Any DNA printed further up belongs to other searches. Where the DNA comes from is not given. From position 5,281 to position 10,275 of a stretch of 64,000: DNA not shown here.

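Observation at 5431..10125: Pseudo-peptidase ectodomain: an M28/PA-like domain with all catalytic positions replaced, fused to a MacB-type permease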

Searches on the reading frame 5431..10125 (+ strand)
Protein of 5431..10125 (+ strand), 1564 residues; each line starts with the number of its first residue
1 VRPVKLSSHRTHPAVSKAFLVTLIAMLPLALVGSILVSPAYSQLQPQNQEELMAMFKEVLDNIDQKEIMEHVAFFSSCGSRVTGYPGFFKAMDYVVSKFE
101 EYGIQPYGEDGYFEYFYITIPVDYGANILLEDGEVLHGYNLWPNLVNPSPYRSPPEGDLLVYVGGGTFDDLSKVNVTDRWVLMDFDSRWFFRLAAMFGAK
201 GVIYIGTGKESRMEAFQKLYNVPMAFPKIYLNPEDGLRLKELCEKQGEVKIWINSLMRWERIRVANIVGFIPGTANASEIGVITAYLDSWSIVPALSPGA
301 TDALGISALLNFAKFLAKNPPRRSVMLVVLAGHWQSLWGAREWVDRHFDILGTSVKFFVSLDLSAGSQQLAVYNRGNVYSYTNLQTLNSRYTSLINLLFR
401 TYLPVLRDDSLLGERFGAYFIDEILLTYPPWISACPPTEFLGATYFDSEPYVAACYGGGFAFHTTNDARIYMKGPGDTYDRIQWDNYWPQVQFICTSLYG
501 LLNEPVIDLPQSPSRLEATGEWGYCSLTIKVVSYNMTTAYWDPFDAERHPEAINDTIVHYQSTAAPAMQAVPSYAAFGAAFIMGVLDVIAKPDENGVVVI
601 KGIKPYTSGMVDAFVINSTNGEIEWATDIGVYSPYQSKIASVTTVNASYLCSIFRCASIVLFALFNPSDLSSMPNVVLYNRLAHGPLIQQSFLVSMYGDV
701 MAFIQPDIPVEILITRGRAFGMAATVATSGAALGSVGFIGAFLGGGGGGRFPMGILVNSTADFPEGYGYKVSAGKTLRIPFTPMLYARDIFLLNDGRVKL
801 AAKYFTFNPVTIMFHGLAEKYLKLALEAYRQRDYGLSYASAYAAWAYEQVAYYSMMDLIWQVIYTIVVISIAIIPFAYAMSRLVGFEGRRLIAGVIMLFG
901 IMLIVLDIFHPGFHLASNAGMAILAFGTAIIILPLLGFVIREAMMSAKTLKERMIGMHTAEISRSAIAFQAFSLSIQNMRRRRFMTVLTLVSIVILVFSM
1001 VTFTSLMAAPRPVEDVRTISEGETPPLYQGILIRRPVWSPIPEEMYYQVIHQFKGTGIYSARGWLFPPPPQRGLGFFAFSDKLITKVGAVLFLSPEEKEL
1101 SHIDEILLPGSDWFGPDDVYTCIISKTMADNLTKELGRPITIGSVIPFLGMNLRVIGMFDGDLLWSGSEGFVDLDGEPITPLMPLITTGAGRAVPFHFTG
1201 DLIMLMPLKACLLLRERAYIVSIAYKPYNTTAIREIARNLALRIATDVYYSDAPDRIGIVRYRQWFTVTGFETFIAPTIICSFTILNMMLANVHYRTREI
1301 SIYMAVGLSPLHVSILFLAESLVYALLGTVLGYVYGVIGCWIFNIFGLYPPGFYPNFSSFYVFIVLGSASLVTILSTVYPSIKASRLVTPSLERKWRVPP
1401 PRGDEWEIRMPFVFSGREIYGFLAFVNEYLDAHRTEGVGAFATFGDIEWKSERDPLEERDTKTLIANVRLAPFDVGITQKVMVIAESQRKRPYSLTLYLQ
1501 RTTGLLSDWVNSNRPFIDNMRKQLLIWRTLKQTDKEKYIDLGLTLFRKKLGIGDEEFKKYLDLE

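Call 4: search_protein_families(library=pfam, proteins=[window:5431-10125:+], max_evalue=1)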
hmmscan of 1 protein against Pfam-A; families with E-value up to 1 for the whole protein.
window:5431-10125:+ (1564 aa): 3 families
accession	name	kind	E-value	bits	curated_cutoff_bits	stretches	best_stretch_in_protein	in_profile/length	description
PF02687.27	FtsX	-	7.8e-14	52.2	25.5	1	1279-1386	9-117/120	FtsX-like permease C-terminal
PF04389.22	Peptidase_M28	-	3e-10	40.6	21.3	1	266-379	1-110/193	Peptidase family M28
PF12704.14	MacB_PCD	-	0.057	14.1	27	1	1118-1160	119-156/207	MacB-like periplasmic core domain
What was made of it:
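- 5566..6945 (+): M28 aminopeptidase-like domain with an inserted PA domain (aa about 46-505; PA insert about aa 158-246, nt 5902-6168). Pfam M28 (call 4).
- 8380..9564 (+): MacB/FtsX-type four-TM module (aa 984-1378), with an extracytoplasmic core domain between TM1 and TM2 (aa about 1003-1270) and a conserved TM2-TM3 loop (family consensus YERxREI). Pfam FtsX and weak MacB_PCD (call 4).
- On MEROPS M28 metallopeptidase (catalytically competent): Pfam PF04389, 40.6 bits against a cut-off of 21.3 (call 4).
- On PA (protease-associated) domain proteins: The window protein itself has no direct Pfam PA hit (call 4).
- On Type VII ABC transporter permease (MacB/FtsX superfamily): PF02687, E 7.8e-14 (call 4). 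The Pfam MacB_PCD hit is weak and below cut-off (call 4).
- Checked: MacB_PCD is weak (call 4).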

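Call 7: find_homologous_proteins(query=window:5431-10125:+)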
Query window:5431-10125:+ (1564 aa): 333 proteins with E <= 0.001 among 8000 candidates; the best 120 are listed.
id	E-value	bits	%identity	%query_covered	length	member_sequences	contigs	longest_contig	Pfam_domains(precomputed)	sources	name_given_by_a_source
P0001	0.0e+0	3513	98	99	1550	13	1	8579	PF02687.28,PF04389.23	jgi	-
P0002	0.0e+0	2925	80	99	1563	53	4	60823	PF02687.28,PF04389.23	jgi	jgi:hypothetical protein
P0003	0.0e+0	1880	55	97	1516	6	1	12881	PF02687.28,PF04389.23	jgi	-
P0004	0.0e+0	1862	54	96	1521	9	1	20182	PF02687.28,PF04389.23,PF12704.15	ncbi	ncbi:MAG: M28 family peptidase [Thermoproteota archaeon]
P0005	0.0e+0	1837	53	97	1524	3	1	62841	PF02687.28,PF04389.23,PF12704.15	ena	-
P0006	0.0e+0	1535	48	97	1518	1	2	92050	PF02687.28,PF04389.23,PF12704.15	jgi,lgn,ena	-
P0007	0.0e+0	1474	45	98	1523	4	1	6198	PF02687.28,PF04389.23,PF12704.15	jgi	-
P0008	0.0e+0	1463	45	97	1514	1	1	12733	PF02687.28,PF04389.23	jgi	-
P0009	0.0e+0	1455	46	95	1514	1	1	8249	PF02687.28,PF04389.23,PF12704.15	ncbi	ncbi:MAG: FtsX-like permease family protein [Candidatus Baldrarchaeia archaeon]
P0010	0.0e+0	1446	46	95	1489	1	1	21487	PF02687.28,PF04389.23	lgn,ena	-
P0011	0.0e+0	1436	45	95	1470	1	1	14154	PF02687.28,PF04389.23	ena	-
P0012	0.0e+0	1425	44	97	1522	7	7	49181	PF02687.28,PF04389.23,PF12704.15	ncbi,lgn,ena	ncbi:MAG: FtsX-like permease family protein [Candidatus Bathyarchaeia archaeon]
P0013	0.0e+0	1425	46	95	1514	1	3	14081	PF02687.28,PF04389.23,PF12704.15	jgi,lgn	-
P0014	0.0e+0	1410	45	95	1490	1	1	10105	PF02687.28,PF04389.23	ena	-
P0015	0.0e+0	1403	44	95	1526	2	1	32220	PF02687.28,PF04389.23,PF12704.15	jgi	-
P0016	0.0e+0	1401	44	97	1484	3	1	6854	PF02687.28,PF04389.23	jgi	-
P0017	0.0e+0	1366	45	95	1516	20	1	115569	PF02687.28,PF04389.23,PF12704.15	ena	-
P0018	0.0e+0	1353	44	94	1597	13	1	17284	PF02687.28,PF04389.23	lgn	-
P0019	0.0e+0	1298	43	95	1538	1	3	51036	PF02687.28,PF04389.23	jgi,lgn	-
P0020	0.0e+0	1288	43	98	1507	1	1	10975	PF02687.28,PF04389.23,PF12704.15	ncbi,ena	-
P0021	0.0e+0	1281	42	96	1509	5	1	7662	PF02687.28,PF04389.23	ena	-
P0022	0.0e+0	1247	41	95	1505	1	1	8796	PF02687.28,PF04389.23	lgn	-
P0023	0.0e+0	1244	42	95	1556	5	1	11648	PF02687.28,PF04389.23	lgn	-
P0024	0.0e+0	1237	41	95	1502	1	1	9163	PF02687.28,PF04389.23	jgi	-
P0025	0.0e+0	1228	40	96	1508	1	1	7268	PF02687.28,PF04389.23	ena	-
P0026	0.0e+0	1210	40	96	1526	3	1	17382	PF02687.28,PF04389.23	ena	-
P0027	0.0e+0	1208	40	96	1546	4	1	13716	PF02687.28,PF04389.23,PF12704.15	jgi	-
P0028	0.0e+0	1199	41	96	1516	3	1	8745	PF02687.28,PF04389.23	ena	-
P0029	0.0e+0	1189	41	95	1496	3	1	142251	PF02687.28,PF04389.23,PF12704.15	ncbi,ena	-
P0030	0.0e+0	1175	40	95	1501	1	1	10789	PF02687.28,PF04389.23,PF12704.15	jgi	-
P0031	0.0e+0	1169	39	98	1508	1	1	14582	PF02687.28,PF04389.23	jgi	jgi:ABC-type antimicrobial peptide transport system permease subunit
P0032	0.0e+0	1167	40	96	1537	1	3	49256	PF02687.28,PF04389.23,PF12704.15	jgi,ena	-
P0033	0.0e+0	1148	39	95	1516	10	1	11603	PF02687.28,PF04389.23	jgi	-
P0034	0.0e+0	1148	39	95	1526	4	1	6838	PF02687.28,PF04389.23,PF12704.15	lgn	-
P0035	0.0e+0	1106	39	96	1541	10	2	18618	PF02687.28,PF04389.23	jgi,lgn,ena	-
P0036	0.0e+0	1050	38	99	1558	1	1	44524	PF02687.28,PF04389.23,PF12704.15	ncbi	ncbi:MAG: FtsX-like permease family protein [Thermoproteota archaeon]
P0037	0.0e+0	1039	38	98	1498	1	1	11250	PF02687.28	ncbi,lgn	-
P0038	0.0e+0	1034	38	96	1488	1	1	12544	PF02687.28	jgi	-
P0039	0.0e+0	1019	38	98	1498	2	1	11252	PF02687.28,PF04389.23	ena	-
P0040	8.4e-298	1009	37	95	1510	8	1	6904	PF02687.28,PF04389.23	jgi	-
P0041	2.1e-297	1008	37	95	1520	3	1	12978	PF02687.28,PF04389.23,PF12704.15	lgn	-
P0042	2.0e-296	1005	37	96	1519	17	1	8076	PF02687.28,PF04389.23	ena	-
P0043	5.3e-292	990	36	96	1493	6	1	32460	PF02687.28,PF04389.23,PF12704.15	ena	-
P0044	8.3e-291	986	37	95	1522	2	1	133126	PF02687.28,PF04389.23,PF12704.15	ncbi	ncbi:MAG: FtsX-like permease family protein [Candidatus Bathyarchaeia archaeon]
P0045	1.7e-290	985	36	97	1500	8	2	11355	PF02687.28,PF04389.23,PF12704.15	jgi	-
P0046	1.1e-282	959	36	97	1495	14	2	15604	PF02687.28,PF04389.23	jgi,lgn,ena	-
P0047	3.2e-272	925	35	96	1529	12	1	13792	PF02687.28,PF04389.23,PF12704.15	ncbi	ncbi:MAG: M28 family peptidase [Candidatus Bathyarchaeia archaeon]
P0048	4.7e-265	901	35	97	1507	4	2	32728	PF02687.28,PF04389.23,PF12704.15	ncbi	ncbi:MAG: FtsX-like permease family protein [Thermoproteota archaeon]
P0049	5.5e-265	901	35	95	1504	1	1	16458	PF02687.28,PF04389.23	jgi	-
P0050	1.3e-262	893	35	95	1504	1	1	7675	PF02687.28,PF04389.23,PF12704.15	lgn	-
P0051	1.0e-259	883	35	95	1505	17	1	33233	PF02687.28,PF04389.23,PF12704.15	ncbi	ncbi:MAG: FtsX-like permease family protein [Thermoproteota archaeon]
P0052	2.0e-257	876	35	95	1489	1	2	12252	PF02687.28,PF04389.23,PF12704.15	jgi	-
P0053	2.8e-256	872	35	98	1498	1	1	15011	PF02687.28,PF04389.23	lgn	-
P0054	5.6e-255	867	35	95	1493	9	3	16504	PF02687.28,PF04389.23,PF12704.15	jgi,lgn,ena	-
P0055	2.7e-254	865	35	95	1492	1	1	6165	PF02687.28,PF04389.23,PF12704.15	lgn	-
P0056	3.4e-253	862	35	95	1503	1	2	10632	PF02687.28,PF04389.23,PF12704.15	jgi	-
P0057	1.6e-252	859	35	95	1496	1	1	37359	PF02687.28,PF04389.23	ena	-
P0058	2.1e-251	856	35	95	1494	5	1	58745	PF02687.28,PF04389.23,PF12704.15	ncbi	ncbi:MAG: FtsX-like permease family protein [Thermoproteota archaeon]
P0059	2.8e-251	855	34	97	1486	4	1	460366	PF02687.28,PF04389.23,PF12704.15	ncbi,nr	ncbi:MAG: FtsX-like permease family protein [Thermofilaceae archaeon]|nr:FtsX-like permease family p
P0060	1.2e-250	853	34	95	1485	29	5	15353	PF02687.28,PF04389.23,PF12704.15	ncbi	ncbi:MAG: FtsX-like permease family protein [Thermosphaera sp.]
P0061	3.1e-248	845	34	98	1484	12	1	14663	PF02687.28,PF04389.23,PF12704.15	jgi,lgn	jgi:ABC-type antimicrobial peptide transport system permease subunit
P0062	4.4e-247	841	34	96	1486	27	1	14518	PF02687.28,PF04389.23,PF12704.15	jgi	jgi:ABC-type antimicrobial peptide transport system permease subunit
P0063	2.3e-242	826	33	95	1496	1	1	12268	PF02687.28,PF04389.23,PF12704.15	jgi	-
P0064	2.2e-224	766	33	97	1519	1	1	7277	PF02687.28,PF04389.23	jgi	-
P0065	1.7e-217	743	33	96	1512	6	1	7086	PF02687.28,PF04389.23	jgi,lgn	jgi:hypothetical protein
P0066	1.0e-216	741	31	97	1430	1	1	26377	PF02225.28,PF02687.28,PF04389.23,PF12704.15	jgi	-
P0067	6.9e-216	738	31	96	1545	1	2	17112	PF02687.28,PF04389.23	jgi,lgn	-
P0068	4.2e-215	735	32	95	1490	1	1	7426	PF02687.28,PF04389.23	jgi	jgi:ABC-type antimicrobial peptide transport system permease subunit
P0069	9.3e-215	734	32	98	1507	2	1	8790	PF02687.28,PF04389.23,PF12704.15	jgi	-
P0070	1.4e-212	727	32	97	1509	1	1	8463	PF02687.28,PF04389.23,PF12704.15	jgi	-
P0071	1.6e-212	727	31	97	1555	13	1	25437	PF02687.28,PF04389.23,PF12704.15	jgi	-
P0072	5.1e-211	722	31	98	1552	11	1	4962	PF02687.28,PF04389.23,PF12704.15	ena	-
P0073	9.3e-211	721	32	95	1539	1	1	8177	PF02687.28,PF04389.23,PF12704.15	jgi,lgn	-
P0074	1.1e-210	721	32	95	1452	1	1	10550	PF02687.28,PF04389.23,PF12704.15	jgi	-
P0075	6.5e-209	715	31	95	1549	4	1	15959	PF02687.28,PF04389.23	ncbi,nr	ncbi:MAG: hypothetical protein DRJ49_01885 [Thermoprotei archaeon]|nr:MAG: hypothetical protein DRJ4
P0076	4.9e-207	709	32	96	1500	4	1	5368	PF02687.28,PF04389.23,PF12704.15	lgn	-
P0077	1.1e-205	704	32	95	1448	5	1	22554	PF02687.28,PF04389.23,PF12704.15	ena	-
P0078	4.1e-205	702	31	95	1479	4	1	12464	PF02687.28,PF04389.23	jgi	jgi:ABC-type antimicrobial peptide transport system permease subunit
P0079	3.5e-203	696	31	97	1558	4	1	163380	PF02687.28,PF04389.23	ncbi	-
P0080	2.6e-197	676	30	95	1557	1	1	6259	PF02687.28,PF04389.23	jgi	jgi:ABC-type antimicrobial peptide transport system permease subunit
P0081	2.2e-194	667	31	95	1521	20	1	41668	PF02687.28,PF04389.23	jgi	jgi:ABC-type antimicrobial peptide transport system permease subunit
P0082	3.7e-194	666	31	97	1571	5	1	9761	PF02687.28,PF04389.23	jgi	-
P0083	4.8e-194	665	31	96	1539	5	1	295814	PF02687.28,PF04389.23,PF12704.15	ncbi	ncbi:MAG: FtsX-like permease family protein [Thermoproteota archaeon]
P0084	2.0e-193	663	31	97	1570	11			PF02687.28,PF04389.23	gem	-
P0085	3.3e-192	659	32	95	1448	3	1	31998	PF02687.28,PF04389.23,PF12704.15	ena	-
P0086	4.7e-192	659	31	97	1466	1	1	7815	PF02687.28,PF04389.23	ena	-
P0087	5.9e-192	659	31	95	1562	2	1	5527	PF02687.28,PF04389.23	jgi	jgi:ABC-type antimicrobial peptide transport system permease subunit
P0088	1.7e-190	654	31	96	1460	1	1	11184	PF02687.28,PF04389.23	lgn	-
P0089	1.1e-185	638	31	95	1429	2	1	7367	PF02687.28,PF04389.23,PF12704.15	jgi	-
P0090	4.0e-181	623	31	95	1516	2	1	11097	PF02687.28,PF04389.23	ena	-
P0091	8.4e-181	622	31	95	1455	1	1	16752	PF02687.28,PF04389.23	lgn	-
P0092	1.2e-179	618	31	95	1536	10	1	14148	PF02687.28,PF04389.23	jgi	jgi:ABC-type antimicrobial peptide transport system permease subunit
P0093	1.8e-179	617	30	97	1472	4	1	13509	PF02687.28,PF04389.23,PF12704.15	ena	-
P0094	3.7e-178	613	31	95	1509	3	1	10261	PF02687.28,PF04389.23,PF12704.15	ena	-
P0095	1.3e-177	611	31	96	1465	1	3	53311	PF02225.28,PF02687.28,PF04389.23,PF12704.15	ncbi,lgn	-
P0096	4.9e-175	602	29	96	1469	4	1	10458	PF02687.28,PF12704.15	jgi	-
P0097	6.2e-173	595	30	96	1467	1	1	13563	PF02687.28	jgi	jgi:hypothetical protein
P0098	1.9e-171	591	30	95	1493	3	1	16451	PF02687.28,PF04389.23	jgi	-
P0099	2.0e-169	584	30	95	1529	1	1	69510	PF02687.28,PF04389.23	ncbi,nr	ncbi:MAG: FtsX-like permease family protein [Armatimonadetes bacterium]|nr:FtsX-like permease family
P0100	1.9e-168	581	29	95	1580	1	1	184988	PF02687.28,PF12704.15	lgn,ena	-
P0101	1.2e-167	578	29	95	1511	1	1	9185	PF02225.28,PF02687.28,PF04389.23,PF12704.15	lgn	-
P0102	3.6e-166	573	30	95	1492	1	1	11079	PF02225.28,PF02687.28,PF04389.23,PF12704.15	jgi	-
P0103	3.2e-165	570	28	95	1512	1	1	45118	PF02687.28,PF04389.23,PF12704.15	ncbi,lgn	-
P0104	9.5e-164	565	29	95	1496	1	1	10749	PF02225.28,PF02687.28,PF04389.23,PF12704.15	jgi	-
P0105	1.0e-163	565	28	98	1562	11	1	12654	PF02687.28,PF04389.23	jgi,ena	-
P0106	1.9e-162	561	28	96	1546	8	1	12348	PF02687.28,PF04389.23,PF12704.15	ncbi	-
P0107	2.3e-162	560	30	95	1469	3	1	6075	PF02687.28,PF04389.23,PF12704.15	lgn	-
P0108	4.1e-162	560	30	95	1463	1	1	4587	PF02225.28,PF02687.28,PF04389.23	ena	-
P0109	8.2e-162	559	28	97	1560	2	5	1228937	PF02687.28,PF04389.23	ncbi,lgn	-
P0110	2.3e-161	557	27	98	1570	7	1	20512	PF02687.28,PF04389.23,PF12704.15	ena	-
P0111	2.6e-161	557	28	98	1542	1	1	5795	PF02687.28,PF04389.23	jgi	-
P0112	7.6e-161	555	28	98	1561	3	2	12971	PF02687.28,PF04389.23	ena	-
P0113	5.1e-160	553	31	92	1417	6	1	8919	PF02225.28,PF02687.28,PF04389.23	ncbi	ncbi:MAG: M28 family peptidase, partial [Candidatus Bathyarchaeia archaeon]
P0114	3.2e-159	550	29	97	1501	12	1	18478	PF02225.28,PF02687.28,PF04389.23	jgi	jgi:ABC-type antimicrobial peptide transport system permease subunit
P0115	4.2e-159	550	28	98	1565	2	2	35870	PF02687.28,PF04389.23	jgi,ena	-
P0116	1.0e-158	548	28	94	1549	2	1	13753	PF02687.28,PF04389.23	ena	-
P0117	2.0e-158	547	28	97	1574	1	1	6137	PF02687.28,PF04389.23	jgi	jgi:hypothetical protein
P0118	2.1e-158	547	29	95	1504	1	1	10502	PF02687.28,PF04389.23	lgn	-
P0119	5.4e-158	546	28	96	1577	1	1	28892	PF02687.28,PF04389.23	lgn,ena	-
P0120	7.7e-158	545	29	95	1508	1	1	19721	PF02687.28,PF04389.23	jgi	-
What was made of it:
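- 5431..10125 (+): Whole ORF, 1,564 aa: pseudo-M28/PA ectodomain fused to a MacB/FtsX-type permease. The start codon is uncertain: GTG 5431, GTG 5473 or ATG 5506. The 98%-identical homolog P0001 is 14 aa shorter (call 7).
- On PA (protease-associated) domain proteins: Several homologs carry a precomputed PF02225 hit (call 7).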
